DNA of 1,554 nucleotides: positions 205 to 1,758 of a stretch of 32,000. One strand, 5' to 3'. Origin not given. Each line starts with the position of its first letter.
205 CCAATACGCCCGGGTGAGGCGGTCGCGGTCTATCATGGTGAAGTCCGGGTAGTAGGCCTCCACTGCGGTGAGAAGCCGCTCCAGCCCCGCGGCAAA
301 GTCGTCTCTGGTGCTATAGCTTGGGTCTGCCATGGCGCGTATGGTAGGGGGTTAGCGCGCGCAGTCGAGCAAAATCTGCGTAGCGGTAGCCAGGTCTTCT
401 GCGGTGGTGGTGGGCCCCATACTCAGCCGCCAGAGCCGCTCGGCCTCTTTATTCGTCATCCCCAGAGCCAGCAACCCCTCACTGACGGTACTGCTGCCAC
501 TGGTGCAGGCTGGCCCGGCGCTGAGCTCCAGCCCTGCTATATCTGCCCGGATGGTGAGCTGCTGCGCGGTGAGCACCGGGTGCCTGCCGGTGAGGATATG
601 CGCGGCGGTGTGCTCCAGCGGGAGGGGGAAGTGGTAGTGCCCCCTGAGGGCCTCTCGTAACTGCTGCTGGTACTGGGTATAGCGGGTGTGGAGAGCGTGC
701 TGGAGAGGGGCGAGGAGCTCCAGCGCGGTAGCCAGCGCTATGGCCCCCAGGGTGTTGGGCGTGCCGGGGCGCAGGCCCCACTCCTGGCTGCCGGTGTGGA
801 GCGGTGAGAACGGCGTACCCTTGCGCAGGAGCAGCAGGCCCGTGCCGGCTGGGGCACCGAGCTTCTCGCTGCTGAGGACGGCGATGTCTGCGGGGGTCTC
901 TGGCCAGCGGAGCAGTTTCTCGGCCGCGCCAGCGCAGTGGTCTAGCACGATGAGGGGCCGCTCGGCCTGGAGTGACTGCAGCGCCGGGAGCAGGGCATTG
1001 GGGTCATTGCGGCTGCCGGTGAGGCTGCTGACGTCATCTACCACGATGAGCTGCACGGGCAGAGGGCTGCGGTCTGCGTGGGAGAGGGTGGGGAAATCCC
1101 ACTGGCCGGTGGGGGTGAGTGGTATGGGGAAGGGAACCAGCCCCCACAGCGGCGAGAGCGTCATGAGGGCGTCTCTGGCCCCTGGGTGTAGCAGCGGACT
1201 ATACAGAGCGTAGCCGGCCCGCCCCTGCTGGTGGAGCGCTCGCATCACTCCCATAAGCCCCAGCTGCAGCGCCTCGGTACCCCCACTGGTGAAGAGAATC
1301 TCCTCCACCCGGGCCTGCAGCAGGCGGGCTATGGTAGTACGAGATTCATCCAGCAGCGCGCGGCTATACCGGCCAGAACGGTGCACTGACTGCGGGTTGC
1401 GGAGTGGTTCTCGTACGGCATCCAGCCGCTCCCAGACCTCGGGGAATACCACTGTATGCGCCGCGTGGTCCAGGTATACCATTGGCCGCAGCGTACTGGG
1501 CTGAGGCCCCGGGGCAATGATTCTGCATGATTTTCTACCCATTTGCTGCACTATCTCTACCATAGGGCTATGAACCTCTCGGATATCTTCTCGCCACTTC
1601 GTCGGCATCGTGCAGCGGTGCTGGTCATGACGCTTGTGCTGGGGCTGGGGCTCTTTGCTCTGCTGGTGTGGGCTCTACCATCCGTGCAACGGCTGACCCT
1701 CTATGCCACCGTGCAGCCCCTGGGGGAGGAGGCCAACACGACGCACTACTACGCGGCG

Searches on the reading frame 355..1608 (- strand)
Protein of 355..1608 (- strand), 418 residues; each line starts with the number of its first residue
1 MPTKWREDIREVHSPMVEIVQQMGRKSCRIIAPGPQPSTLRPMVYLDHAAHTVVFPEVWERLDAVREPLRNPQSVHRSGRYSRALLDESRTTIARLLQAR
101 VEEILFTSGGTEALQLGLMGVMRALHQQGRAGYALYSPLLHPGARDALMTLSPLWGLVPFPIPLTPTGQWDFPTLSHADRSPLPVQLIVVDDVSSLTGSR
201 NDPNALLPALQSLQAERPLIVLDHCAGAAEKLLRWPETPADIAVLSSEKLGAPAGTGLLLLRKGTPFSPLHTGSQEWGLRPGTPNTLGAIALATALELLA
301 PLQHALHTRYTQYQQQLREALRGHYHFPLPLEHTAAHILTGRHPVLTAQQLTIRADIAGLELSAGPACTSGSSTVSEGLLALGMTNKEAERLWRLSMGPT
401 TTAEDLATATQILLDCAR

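Call 34: find_encoding_contigs(protein=window:355-1608:-, flank=10000, max_places=4)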
Protein window:355-1608:- (418 aa): no gene with exactly this product is on record in the collection.
